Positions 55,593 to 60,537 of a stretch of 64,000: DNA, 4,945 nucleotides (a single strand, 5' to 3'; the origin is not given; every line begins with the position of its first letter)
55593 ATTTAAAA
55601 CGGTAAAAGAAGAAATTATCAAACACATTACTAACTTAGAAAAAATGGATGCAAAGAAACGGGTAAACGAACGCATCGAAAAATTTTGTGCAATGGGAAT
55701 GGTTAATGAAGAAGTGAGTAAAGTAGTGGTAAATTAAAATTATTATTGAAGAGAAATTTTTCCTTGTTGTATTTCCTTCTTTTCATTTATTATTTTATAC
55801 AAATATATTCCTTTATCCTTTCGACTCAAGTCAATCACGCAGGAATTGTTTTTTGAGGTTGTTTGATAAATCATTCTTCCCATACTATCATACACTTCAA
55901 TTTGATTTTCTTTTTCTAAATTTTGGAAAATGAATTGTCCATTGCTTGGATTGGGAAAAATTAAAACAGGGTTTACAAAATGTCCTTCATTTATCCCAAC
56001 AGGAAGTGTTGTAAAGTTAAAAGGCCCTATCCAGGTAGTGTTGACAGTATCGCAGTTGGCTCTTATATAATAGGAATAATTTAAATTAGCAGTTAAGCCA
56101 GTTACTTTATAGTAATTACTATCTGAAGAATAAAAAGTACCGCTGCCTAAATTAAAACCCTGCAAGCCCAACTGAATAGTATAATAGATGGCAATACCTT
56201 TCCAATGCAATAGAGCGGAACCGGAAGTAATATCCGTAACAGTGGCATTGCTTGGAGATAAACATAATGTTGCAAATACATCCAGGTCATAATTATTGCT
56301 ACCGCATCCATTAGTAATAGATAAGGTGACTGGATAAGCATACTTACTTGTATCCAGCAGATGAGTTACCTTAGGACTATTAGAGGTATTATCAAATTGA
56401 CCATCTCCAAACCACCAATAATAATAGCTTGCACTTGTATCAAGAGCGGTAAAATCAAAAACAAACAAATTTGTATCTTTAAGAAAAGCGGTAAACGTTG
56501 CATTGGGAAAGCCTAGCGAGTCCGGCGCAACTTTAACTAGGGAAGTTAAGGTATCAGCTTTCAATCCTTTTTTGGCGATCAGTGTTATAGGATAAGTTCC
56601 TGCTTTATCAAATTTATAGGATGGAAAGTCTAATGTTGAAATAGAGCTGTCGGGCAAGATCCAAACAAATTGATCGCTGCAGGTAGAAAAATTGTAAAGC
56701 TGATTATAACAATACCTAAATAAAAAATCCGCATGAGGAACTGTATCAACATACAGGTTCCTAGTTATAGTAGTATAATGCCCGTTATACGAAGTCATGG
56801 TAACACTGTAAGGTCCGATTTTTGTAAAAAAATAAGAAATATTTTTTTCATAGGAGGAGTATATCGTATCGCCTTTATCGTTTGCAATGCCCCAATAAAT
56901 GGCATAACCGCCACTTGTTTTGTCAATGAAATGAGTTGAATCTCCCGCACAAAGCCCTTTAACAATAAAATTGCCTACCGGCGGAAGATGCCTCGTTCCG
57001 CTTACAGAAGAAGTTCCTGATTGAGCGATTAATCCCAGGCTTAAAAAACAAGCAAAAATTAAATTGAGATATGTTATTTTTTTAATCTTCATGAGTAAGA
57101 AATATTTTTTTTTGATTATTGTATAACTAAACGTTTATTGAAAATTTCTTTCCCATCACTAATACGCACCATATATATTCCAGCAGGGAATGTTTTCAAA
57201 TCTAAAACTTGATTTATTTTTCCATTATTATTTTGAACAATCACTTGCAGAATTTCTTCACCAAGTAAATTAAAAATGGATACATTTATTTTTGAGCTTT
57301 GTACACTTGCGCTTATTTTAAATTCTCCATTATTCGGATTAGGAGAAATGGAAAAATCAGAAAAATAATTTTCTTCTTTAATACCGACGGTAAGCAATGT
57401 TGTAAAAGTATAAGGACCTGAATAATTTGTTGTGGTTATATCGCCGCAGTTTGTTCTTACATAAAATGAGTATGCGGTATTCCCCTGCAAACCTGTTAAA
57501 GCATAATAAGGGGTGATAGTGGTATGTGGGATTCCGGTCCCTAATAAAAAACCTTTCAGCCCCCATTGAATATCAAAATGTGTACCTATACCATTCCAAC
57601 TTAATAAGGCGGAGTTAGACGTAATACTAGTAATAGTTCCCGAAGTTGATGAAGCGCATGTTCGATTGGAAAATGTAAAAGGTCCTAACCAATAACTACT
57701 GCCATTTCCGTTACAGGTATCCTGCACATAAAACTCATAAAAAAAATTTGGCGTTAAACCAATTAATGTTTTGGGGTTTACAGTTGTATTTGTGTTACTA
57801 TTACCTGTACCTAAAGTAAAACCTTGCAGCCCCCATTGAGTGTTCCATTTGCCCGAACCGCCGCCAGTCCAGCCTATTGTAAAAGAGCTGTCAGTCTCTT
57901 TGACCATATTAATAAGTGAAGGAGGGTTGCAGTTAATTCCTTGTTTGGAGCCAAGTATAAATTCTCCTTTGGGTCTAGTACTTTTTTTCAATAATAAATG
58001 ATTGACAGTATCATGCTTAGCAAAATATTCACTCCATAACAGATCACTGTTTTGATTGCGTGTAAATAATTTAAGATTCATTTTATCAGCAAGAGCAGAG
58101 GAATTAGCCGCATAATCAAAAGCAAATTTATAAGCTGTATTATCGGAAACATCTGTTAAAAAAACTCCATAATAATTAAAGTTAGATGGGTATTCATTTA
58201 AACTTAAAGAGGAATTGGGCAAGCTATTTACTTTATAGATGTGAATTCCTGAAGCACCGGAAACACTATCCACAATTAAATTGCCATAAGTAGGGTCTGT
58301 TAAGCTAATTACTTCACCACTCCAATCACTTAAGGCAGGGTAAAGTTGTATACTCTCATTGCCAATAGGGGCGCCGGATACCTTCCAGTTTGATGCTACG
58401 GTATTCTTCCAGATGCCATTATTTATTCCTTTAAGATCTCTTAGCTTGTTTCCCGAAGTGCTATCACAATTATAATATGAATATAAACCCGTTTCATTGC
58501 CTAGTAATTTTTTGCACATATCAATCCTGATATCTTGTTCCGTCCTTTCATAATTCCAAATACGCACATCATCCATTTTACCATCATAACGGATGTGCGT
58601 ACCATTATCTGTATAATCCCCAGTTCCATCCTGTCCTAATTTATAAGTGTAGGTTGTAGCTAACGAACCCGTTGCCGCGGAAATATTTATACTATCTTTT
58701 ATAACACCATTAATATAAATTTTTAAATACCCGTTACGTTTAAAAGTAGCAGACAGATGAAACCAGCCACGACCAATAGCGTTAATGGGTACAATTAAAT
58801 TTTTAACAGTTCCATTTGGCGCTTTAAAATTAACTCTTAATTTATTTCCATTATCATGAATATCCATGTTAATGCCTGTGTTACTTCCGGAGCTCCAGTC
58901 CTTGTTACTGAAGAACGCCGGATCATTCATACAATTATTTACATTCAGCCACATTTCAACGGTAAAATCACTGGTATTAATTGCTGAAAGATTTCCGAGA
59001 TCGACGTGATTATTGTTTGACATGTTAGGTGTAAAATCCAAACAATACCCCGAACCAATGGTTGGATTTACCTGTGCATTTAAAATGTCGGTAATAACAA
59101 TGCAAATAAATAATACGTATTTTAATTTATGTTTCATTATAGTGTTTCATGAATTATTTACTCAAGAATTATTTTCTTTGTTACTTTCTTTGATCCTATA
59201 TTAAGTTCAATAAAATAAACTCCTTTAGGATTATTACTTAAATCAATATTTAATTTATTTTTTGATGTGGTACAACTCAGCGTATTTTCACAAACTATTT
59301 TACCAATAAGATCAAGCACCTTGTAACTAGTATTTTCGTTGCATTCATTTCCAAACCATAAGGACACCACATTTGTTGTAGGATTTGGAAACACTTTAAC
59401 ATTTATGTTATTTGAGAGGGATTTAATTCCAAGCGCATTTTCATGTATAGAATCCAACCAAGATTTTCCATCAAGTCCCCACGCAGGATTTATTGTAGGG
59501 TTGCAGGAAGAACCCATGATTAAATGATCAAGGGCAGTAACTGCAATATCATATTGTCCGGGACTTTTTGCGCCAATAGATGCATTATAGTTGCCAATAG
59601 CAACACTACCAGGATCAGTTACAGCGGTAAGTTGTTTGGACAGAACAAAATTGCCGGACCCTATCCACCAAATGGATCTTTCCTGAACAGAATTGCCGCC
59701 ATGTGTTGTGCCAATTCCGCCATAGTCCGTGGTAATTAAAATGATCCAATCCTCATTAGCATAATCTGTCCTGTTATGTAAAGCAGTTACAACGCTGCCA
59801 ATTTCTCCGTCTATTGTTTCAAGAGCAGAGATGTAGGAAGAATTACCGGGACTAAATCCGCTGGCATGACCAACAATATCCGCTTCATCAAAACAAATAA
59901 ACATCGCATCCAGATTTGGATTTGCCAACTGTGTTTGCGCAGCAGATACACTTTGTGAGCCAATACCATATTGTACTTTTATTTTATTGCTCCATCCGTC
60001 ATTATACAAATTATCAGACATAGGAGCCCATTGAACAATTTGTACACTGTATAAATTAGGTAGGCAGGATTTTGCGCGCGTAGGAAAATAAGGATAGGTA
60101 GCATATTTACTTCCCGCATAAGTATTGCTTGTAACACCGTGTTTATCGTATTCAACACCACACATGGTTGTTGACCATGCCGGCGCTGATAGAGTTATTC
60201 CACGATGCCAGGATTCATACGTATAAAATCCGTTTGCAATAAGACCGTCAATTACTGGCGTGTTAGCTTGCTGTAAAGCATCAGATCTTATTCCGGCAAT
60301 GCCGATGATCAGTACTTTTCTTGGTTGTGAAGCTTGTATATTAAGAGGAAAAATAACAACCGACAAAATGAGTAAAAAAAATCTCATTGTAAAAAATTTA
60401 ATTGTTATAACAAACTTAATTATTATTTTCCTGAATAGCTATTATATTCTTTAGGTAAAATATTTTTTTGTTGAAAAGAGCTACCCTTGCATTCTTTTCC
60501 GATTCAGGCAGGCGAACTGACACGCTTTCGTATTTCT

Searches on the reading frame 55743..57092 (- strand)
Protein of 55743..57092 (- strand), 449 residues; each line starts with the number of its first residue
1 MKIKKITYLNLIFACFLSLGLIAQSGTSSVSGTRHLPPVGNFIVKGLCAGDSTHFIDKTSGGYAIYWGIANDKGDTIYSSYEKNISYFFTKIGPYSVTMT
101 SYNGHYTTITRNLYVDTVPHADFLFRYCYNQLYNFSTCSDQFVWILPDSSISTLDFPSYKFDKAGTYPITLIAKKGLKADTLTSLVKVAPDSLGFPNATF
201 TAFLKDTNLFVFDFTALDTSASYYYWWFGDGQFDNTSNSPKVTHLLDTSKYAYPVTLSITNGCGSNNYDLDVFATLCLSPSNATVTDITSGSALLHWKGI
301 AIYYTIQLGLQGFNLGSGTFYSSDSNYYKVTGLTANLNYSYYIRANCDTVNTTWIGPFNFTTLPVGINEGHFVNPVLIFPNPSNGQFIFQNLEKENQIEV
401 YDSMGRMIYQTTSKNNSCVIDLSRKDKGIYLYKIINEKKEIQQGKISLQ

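Call 71: search_protein_families(library=pfam, proteins=[window:55743-57092:-], max_evalue=0.001)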
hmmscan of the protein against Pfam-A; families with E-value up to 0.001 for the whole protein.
window:55743-57092:- (449 aa): 4 families
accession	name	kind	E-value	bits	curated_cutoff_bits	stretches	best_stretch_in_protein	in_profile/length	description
PF18962.6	Por_Secre_tail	-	8.9e-13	48.8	27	1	378-442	1-70/75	Secretion system C-terminal sorting domain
PF18911.6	PKD_4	-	1.2e-10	41.8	27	1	210-267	20-76/85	PKD domain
PF00801.26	PKD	-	6.5e-09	36.1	23.5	1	214-271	19-77/80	PKD domain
PF00041.27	fn3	-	0.00017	22.2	25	1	279-348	2-71/84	Fibronectin type III domain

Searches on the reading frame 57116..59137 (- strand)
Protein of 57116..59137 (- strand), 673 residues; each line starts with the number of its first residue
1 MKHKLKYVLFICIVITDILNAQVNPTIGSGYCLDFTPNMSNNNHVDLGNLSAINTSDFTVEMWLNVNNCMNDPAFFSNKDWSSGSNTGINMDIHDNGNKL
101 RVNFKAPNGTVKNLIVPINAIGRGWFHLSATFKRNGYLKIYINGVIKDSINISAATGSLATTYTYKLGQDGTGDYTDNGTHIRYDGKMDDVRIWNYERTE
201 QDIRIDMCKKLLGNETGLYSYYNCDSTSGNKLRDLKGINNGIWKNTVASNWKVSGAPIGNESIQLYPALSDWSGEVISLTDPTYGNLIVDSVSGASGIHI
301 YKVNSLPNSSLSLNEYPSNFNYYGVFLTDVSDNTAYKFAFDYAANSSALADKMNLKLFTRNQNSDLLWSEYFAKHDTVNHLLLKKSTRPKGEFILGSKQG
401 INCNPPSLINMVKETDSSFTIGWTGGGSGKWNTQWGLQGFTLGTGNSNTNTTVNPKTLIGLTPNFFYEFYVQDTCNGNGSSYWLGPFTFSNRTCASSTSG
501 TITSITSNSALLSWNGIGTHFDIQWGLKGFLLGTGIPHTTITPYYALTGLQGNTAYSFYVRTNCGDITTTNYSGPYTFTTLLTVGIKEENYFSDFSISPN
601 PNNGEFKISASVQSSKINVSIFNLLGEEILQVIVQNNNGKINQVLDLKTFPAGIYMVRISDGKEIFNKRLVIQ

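Call 71: search_protein_families(library=pfam, proteins=[window:57116-59137:-], max_evalue=0.001)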
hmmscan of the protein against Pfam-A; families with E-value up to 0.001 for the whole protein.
window:57116-59137:- (673 aa): 3 families
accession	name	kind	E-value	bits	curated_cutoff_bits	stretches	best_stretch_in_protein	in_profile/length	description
PF13385.13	Laminin_G_3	-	3.6e-20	73.1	27.6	1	41-203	3-150/151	Concanavalin A-like lectin/glucanases superfamily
PF18962.6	Por_Secre_tail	-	1.4e-12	48.2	27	1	597-672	1-75/75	Secretion system C-terminal sorting domain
PF00041.27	fn3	-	8.2e-11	42.4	25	1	501-575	7-80/84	Fibronectin type III domain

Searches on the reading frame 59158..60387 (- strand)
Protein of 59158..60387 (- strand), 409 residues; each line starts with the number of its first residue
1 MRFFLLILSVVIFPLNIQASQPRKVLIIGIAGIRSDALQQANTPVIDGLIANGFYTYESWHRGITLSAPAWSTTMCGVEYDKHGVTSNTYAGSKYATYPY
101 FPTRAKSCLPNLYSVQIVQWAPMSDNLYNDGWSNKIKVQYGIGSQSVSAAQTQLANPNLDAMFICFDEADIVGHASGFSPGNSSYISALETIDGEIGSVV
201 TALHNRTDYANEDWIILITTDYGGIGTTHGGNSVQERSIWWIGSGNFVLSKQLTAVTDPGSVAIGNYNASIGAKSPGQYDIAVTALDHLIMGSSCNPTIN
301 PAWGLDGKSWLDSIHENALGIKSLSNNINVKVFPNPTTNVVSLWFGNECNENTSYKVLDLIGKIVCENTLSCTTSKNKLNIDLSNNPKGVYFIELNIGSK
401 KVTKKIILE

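Call 71: search_protein_families(library=pfam, proteins=[window:59158-60387:-], max_evalue=0.001)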
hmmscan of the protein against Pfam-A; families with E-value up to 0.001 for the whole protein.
window:59158-60387:- (409 aa): 3 families
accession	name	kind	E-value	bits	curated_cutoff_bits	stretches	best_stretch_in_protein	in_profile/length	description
PF18962.6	Por_Secre_tail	-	7.5e-16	58.6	27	1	332-407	1-74/75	Secretion system C-terminal sorting domain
PF01663.27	Phosphodiest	-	1.5e-12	48.3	23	1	25-112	1-87/342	Type I phosphodiesterase / nucleotide pyrophosphatase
PF11589.14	DUF3244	-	0.00042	20.7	25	0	339-402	29-90/96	Domain of unknown function (DUF3244)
